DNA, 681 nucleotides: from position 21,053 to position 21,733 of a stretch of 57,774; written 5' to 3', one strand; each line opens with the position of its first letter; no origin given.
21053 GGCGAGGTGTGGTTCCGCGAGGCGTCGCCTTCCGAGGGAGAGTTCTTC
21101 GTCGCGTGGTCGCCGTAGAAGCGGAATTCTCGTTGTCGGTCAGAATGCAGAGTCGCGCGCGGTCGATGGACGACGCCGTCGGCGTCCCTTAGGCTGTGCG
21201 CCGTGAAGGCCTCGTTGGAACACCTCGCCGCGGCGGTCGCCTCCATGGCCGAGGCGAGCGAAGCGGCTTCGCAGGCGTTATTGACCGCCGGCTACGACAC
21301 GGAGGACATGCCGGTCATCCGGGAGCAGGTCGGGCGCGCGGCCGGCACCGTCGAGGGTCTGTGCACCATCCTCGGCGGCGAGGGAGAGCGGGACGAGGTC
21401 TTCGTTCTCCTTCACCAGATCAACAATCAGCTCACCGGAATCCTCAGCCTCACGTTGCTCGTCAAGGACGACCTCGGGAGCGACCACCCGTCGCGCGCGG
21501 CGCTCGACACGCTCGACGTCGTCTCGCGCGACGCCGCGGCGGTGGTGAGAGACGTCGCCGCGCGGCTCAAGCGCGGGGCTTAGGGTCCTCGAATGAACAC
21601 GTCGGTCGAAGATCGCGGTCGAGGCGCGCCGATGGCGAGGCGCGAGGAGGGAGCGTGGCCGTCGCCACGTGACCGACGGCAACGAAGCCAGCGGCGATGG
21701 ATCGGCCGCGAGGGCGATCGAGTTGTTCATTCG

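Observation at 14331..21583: Compact plus-strand block pairing a two-component system with a TPP enzyme, a KAS-III-like enzyme and a lineage-specific protein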

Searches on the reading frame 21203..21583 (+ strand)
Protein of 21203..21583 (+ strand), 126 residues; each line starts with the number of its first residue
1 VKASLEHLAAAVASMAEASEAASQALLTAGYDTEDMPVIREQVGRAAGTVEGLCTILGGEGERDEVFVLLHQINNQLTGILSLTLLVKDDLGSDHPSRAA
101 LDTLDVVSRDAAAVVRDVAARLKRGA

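Call 6: search_protein_families(library=pfam, proteins=[window:21203-21583:+], max_evalue=0.01)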
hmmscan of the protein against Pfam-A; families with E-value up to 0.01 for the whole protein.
window:21203-21583:+ (126 aa): 0 families

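Call 7: search_protein_families(library=ncbifam, proteins=[window:21203-21583:+], max_evalue=0.001)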
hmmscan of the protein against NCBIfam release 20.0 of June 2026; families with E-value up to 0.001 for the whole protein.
window:21203-21583:+ (126 aa): 0 families

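Call 55: search_protein_families(library=pfam, proteins=[window:21203-21583:+], max_evalue=10)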
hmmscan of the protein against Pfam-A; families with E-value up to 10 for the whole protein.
window:21203-21583:+ (126 aa): 1 family
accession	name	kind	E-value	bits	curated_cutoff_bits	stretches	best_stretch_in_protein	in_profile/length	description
PF04380.18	BMFP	-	0.11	13.4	37.2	1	70-122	7-61/77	Membrane fusogenic activity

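Call 81: search_protein_representatives(protein=window:21203-21583:+)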
Query: 126 residues. Proteins with E-value up to 0.001 (for the whole library): 11; up to 1e-10: 2; up to 1e-30: 1. The best 11 are listed.
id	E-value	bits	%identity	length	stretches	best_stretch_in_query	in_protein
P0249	8.3e-33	129.0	59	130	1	5-125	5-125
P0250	1.3e-19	86.6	81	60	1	69-126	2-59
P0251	4.2e-09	52.8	41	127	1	3-123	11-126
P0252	4.9e-09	52.5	38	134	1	6-123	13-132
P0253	4.1e-08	49.6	35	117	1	7-123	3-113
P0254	4.1e-07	46.4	35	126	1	3-124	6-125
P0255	9.9e-07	45.1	36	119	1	9-123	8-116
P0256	4.7e-06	42.9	32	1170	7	50-107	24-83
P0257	4.4e-05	39.8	31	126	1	6-123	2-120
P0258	3.3e-04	37.0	35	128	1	32-120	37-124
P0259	3.5e-04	36.9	31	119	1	11-123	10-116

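Call 91: predict_structure(alignment_id=A5)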
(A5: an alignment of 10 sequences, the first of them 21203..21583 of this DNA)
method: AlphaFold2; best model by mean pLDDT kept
length: 126 residues; sequences in the alignment: 10
mean_pLDDT: 95.9   pTM: 0.88
mean pLDDT of the five models: 95.9, 95.8, 95.2, 95.1, 94.8
residues with pLDDT >= 90: 115; 70-90: 11; 50-70: 0; < 50: 0
segments of 3 or more residues with pLDDT < 50: none
pLDDT, mean of each block of 10 residues (from residue 1): 93 98 98 97 98 91 92 98 98 97 98 96 88
secondary structure, 60 per line:
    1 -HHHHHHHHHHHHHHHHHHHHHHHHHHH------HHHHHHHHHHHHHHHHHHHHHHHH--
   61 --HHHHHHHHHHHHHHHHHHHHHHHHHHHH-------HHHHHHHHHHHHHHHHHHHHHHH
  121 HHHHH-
elements in order: H2-28 H35-58 H63-90 H98-125

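Call 93: search_protein_families(library=pfam, proteins=[P0256, P0249, P0252], max_evalue=0.01)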
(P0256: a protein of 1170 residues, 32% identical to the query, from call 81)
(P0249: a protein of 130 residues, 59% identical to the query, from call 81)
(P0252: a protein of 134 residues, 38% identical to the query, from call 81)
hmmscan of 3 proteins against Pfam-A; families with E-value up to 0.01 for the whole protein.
P0256 (1170 aa): 9 families
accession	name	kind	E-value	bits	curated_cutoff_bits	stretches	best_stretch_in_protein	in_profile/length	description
PF17892.7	Cadherin_5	-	1.2e-52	176.2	26.5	11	889-934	52-97/98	Cadherin-like domain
PF17963.7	Big_9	-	5.7e-43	146.1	23.6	6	888-933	46-89/89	Bacterial Ig domain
PF23237.1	HYR_4C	-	7.6e-17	61.7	27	0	884-934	26-73/73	HYR-like domain with 4 cysteines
PF16403.11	Bact_surface_Ig-like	-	1.1e-15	57.8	27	0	1074-1119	29-66/71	Bacterial surface protein, Ig-like domain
PF14041.11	Lipoprotein_21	-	8.5e-15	55.1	25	0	886-921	52-87/87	LppP/LprE lipoprotein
PF19077.6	Big_13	-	4.4e-11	43.6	27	0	890-937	56-102/102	Bacterial Ig-like domain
PF14269.12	Arylsulfotran_2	-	8.4e-09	35.7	27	0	887-955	187-250/301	Arylsulfotransferase (ASST)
PF13627.12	LptM_cons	-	4.7e-06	26.7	27.3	0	50-57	13-20/23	LPS-assembly lipoprotein LptM, conserved region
PF02753.23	PapD_C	-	0.0065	17.2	22.8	0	520-546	36-62/63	Pili assembly chaperone PapD, C-terminal domain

P0249 (130 aa): 0 families

P0252 (134 aa): 0 families
